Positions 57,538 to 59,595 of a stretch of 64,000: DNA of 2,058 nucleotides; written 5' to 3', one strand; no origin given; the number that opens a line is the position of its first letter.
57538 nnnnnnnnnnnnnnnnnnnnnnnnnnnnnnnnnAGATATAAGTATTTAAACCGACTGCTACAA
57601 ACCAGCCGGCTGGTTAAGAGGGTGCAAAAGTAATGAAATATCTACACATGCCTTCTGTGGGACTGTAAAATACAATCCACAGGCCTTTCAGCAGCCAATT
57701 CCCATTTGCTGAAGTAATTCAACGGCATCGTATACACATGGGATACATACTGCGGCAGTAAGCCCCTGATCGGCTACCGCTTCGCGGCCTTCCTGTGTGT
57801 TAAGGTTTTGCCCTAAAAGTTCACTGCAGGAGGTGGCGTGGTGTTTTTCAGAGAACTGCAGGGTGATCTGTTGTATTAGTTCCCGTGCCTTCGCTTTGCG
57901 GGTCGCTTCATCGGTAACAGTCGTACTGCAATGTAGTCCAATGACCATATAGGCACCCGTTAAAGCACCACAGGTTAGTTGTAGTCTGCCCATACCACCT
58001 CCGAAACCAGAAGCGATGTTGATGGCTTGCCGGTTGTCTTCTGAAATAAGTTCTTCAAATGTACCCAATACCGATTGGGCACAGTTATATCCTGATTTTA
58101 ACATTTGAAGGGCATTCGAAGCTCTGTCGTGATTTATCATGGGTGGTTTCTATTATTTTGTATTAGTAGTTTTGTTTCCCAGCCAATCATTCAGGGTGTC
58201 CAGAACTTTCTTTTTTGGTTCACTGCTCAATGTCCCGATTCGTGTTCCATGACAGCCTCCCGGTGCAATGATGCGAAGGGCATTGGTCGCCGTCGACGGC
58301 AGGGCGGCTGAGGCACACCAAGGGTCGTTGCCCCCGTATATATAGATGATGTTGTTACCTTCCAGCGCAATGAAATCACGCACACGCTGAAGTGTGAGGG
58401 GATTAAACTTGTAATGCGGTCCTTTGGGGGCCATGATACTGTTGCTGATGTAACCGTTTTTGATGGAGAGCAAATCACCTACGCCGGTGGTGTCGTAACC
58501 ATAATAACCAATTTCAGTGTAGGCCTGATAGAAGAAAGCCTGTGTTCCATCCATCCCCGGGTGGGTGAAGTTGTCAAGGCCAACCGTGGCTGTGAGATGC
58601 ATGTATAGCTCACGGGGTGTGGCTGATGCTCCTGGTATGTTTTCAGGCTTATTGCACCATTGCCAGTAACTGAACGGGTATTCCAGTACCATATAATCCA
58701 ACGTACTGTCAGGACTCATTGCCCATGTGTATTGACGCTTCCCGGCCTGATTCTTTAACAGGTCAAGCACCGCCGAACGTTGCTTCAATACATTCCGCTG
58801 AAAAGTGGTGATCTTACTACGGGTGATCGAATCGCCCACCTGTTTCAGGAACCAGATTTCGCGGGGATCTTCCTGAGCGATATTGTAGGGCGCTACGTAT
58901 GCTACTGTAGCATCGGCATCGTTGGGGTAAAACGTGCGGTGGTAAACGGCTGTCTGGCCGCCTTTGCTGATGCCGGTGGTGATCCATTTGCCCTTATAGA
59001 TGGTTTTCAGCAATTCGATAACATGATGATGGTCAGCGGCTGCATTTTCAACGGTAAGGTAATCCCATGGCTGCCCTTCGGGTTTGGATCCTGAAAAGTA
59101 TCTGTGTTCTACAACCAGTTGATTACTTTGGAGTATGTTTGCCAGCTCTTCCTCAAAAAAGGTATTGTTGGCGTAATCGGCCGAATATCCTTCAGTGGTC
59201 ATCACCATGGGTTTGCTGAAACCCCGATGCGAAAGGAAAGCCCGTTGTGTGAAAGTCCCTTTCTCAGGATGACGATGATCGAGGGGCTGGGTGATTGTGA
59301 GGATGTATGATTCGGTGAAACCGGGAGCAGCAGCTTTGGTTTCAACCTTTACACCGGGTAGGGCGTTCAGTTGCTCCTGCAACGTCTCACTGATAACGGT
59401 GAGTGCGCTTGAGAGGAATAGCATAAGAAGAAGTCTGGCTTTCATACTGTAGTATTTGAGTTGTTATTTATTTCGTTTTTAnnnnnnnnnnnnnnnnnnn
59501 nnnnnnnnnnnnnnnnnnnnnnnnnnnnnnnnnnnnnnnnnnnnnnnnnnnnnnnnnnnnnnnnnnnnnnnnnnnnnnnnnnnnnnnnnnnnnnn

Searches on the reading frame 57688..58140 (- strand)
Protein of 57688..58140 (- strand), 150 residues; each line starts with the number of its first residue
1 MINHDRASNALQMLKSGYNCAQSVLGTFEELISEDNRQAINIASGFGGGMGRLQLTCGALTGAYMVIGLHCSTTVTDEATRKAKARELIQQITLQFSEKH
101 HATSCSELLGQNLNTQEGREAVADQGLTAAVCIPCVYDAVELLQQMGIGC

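Call 3: search_protein_families(library=pfam, proteins=[window:57688-58140:-], max_evalue=1)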
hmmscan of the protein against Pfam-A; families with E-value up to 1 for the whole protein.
window:57688-58140:- (150 aa): 2 families
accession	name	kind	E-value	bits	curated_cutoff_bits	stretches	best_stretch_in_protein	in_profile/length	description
PF09719.15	C_GCAxxG_C_C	-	3.7e-29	101.6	27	1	18-146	1-118/118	Putative redox-active protein (C_GCAxxG_C_C)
PF07299.16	EF-G-binding_N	-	0.17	12.8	27.1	1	70-117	19-63/83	Elongation factor G-binding protein, N-terminal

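Call 4: search_protein_families(library=ncbifam, proteins=[window:57688-58140:-], max_evalue=1)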
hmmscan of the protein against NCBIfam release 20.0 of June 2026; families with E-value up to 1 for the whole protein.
window:57688-58140:- (150 aa): 4 families
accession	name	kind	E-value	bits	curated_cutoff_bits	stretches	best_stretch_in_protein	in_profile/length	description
TIGR01909.1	C_GCAxxG_C_C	subfamily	1.1e-19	70.7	47.4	1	18-146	1-119/120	C-GCAxxG-C-C family (seleno)protein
NF045669.1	DVU1555_fam_CGA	exception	4.2e-17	62.2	103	1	9-117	5-116/140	DVU_1555 family C-GCAxxG-C-C protein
NF045501.1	HUGP_GUXX-star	exception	5.2e-13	49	325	1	7-142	11-150/236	HUGP/GUXX-star fusion selenoprotein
TIGR01275.1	ACC_deam_rel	subfamily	0.097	12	289.4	1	33-138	175-282/321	pyridoxal phosphate-dependent enzymes, D-cysteine desulfhydrase family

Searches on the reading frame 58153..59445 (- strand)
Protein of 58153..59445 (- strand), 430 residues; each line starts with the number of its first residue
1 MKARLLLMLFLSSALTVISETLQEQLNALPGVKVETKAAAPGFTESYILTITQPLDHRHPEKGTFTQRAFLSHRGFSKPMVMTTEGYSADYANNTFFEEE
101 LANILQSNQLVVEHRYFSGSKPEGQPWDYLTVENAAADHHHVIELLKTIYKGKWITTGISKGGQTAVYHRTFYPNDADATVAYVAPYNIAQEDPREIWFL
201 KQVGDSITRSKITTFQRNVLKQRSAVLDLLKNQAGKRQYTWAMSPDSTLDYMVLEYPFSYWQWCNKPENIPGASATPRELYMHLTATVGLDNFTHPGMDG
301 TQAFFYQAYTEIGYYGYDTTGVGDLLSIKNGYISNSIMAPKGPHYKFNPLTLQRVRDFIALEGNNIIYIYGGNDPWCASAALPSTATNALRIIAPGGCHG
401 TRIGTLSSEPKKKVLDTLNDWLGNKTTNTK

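Call 3: search_protein_families(library=pfam, proteins=[window:58153-59445:-], max_evalue=1)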
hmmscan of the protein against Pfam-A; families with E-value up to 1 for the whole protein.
window:58153-59445:- (430 aa): 2 families
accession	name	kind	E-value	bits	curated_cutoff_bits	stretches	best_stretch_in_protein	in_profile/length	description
PF05576.17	Peptidase_S37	-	2.6e-62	211.4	27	1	23-424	9-413/448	PS-10 peptidase S37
PF05577.18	Peptidase_S28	-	1.1e-14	54.5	25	1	53-250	1-207/434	Serine carboxypeptidase S28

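Call 4: search_protein_families(library=ncbifam, proteins=[window:58153-59445:-], max_evalue=1)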
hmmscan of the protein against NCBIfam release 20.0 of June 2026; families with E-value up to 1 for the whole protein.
window:58153-59445:- (430 aa): 0 families

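Call 48: find_related_loci(query=A5, collection=metagenome_contigs, flank=6000)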
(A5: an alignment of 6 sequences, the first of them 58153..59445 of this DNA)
Query A5 (430 aa) in metagenome_contigs; peptide patterns used: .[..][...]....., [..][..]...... (x = any residue, [..] = any of these).
599 stretches matched a pattern (row limit reached: there are more); 302 encode a relative of the query (tblastn E <= 1e-3); the best 80 are kept; 80 distinct loci.
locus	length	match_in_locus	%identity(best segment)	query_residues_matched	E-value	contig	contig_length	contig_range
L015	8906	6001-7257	45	6-422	3e-114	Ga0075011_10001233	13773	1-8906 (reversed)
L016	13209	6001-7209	45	20-422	3e-113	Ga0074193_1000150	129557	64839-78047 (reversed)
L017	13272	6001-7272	39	2-422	4e-105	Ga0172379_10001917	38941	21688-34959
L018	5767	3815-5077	40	5-422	6e-102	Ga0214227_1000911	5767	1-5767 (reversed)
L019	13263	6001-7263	40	5-422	4e-101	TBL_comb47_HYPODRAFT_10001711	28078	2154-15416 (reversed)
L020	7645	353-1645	37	2-429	3e-101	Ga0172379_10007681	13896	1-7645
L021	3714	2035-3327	37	2-429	3e-102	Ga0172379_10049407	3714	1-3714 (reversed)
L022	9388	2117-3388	38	2-422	6e-100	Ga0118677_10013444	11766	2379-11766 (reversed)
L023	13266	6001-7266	41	3-422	2e-99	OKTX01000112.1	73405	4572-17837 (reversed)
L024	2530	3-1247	40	8-422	8e-103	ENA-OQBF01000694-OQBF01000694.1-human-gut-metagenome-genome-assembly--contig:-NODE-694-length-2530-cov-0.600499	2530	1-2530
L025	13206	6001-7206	42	22-422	9e-99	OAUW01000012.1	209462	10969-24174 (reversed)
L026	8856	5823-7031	42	21-422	8e-99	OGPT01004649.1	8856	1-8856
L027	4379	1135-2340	42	22-422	4e-99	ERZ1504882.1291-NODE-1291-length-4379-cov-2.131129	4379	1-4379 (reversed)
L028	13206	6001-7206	42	22-422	1e-98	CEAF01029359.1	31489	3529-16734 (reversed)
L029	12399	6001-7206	42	22-422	1e-98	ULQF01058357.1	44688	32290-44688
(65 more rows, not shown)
